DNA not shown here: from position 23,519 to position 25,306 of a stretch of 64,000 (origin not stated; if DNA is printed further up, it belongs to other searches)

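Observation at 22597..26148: Compact mevalonate-pathway operon with a GHMP kinase fused to an IDI type 1 (Nudix) domain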

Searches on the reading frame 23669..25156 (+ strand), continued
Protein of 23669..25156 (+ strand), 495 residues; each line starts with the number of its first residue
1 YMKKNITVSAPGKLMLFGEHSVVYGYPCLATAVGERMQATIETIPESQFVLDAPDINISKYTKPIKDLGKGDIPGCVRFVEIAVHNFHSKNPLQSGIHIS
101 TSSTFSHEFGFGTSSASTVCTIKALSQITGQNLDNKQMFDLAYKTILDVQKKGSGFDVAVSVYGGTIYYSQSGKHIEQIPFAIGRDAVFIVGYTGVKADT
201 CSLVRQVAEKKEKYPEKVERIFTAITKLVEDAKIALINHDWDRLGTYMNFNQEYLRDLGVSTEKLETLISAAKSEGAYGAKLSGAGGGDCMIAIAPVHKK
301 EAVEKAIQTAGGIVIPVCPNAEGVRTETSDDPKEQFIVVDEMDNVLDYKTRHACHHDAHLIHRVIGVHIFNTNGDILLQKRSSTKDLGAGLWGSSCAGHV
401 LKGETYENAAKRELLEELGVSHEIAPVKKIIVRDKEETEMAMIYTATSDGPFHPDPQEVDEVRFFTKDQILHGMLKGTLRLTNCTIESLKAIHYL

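Call 60: find_homologous_proteins(query=L007:2949-4094:+, max_evalue=1e-20)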
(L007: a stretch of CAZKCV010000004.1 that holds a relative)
Query L007:2949-4094:+ (382 aa): 6781 proteins with E <= 1e-20 among 8000 candidates; the best 120 are listed.
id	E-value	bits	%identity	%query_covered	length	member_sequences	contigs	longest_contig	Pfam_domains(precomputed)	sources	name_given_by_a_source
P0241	3.6e-245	831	100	100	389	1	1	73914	PF00368.24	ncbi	-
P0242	3.8e-213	725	89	100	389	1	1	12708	PF00368.24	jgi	jgi:hydroxymethylglutaryl-CoA reductase (NADPH)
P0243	9.8e-203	691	83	100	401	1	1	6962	PF00368.24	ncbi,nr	ncbi:MAG: hydroxymethylglutaryl-CoA reductase [Candidatus Daviesbacteria bacterium]|nr:hydroxymethyl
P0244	6.1e-198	675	80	100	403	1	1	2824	PF00368.24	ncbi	-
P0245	3.2e-193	660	76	100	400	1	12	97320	PF00368.24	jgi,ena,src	-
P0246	4.4e-193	659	78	100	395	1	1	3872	PF00368.24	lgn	-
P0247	4.8e-192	656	76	100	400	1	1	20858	PF00368.24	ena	-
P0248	4.6e-188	643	76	100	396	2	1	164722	PF00368.24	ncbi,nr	ncbi:MAG: hydroxymethylglutaryl-CoA reductase [Candidatus Daviesbacteria bacterium]|nr:hydroxymethyl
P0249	2.9e-185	634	74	100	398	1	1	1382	PF00368.24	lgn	-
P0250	4.7e-185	633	76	100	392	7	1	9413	PF00368.24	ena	-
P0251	1.4e-182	625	73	100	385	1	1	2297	PF00368.24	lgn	-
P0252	2.6e-182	624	71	100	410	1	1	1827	PF00368.24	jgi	-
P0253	5.4e-182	623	73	100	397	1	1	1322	PF00368.24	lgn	-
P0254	2.4e-181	621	72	100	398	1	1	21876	PF00368.24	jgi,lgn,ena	-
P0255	2.1e-179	614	73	100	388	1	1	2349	PF00368.24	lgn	-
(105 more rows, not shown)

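Call 86: search_protein_families(library=pfam, proteins=[L025:8651-10915:+, L001:9562-9996:+, L021:16400-17659:+], max_evalue=0.001)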
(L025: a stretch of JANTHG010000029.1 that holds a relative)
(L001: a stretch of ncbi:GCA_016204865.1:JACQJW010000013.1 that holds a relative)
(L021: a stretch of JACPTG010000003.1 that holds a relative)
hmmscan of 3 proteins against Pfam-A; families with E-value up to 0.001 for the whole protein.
L025:8651-10915:+ (755 aa): 4 families
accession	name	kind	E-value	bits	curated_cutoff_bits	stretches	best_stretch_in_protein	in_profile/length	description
PF00368.23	HMG-CoA_red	-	1.3e-108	363.7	27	1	17-390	2-368/368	Hydroxymethylglutaryl-coenzyme A reductase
PF08544.19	GHMP_kinases_C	-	3.1e-17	63.2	21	1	669-747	4-84/85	GHMP kinases C terminal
PF00288.32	GHMP_kinases_N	-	1e-16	61.4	22.3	1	516-598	5-85/87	GHMP kinases N terminal domain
PF22700.2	MVD-like_N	-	2.5e-06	27.6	27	1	506-577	57-128/157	Diphosphomevalonate decarboxylase-like N-terminal domain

L001:9562-9996:+ (144 aa): 0 families

L021:16400-17659:+ (420 aa): 3 families
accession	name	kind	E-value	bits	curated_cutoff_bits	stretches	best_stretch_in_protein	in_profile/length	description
PF08544.19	GHMP_kinases_C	-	1e-16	61.5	21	1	336-415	2-83/85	GHMP kinases C terminal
PF00288.32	GHMP_kinases_N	-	2.1e-14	53.9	22.3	1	194-272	5-86/87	GHMP kinases N terminal domain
PF22700.2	MVD-like_N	-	0.00029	21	27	1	169-242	39-116/157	Diphosphomevalonate decarboxylase-like N-terminal domain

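Call 87: search_protein_families(library=ncbifam, proteins=[L014:9164-9754:+, L025:10919-11488:+], max_evalue=0.00001)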
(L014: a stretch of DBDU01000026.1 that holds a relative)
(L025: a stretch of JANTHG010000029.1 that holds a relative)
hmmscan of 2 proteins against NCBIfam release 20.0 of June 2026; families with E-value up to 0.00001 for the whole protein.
L014:9164-9754:+ (197 aa): 6 families
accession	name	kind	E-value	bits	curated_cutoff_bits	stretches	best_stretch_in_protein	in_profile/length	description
NF002995.0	PRK03759.1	equivalog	6.2e-43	146.6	127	1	10-186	4-175/185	isopentenyl-diphosphate Delta-isomerase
TIGR02150.1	IPP_isom_1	equivalog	1.6e-34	119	105.8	1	15-177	1-156/159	isopentenyl-diphosphate delta-isomerase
NF041653.1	Nud_hyd_Meth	equivalog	2.3e-14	53.6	300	1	17-165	4-148/170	Nudix hydrolase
NF011922.0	PRK15393.1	equivalog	1.3e-13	51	152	1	13-150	11-142/182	NUDIX hydrolase YfcD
NF006530.0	PRK08999.1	equivalog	3.7e-07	29.5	245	1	47-155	12-112/315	Nudix family hydrolase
NF001938.0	PRK00714.1-5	equivalog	1e-06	28.2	116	1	38-104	10-79/172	RNA pyrophosphohydrolase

L025:10919-11488:+ (190 aa): 4 families
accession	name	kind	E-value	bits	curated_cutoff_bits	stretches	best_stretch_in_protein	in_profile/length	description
NF002995.0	PRK03759.1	equivalog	4.4e-46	156.9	127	1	15-179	6-172/185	isopentenyl-diphosphate Delta-isomerase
TIGR02150.1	IPP_isom_1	equivalog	6e-45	152.9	105.8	1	18-174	1-157/159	isopentenyl-diphosphate delta-isomerase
NF041653.1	Nud_hyd_Meth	equivalog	1.3e-14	54.4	300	1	21-182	5-163/170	Nudix hydrolase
NF011922.0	PRK15393.1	equivalog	3.1e-06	27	152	1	19-119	14-114/182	NUDIX hydrolase YfcD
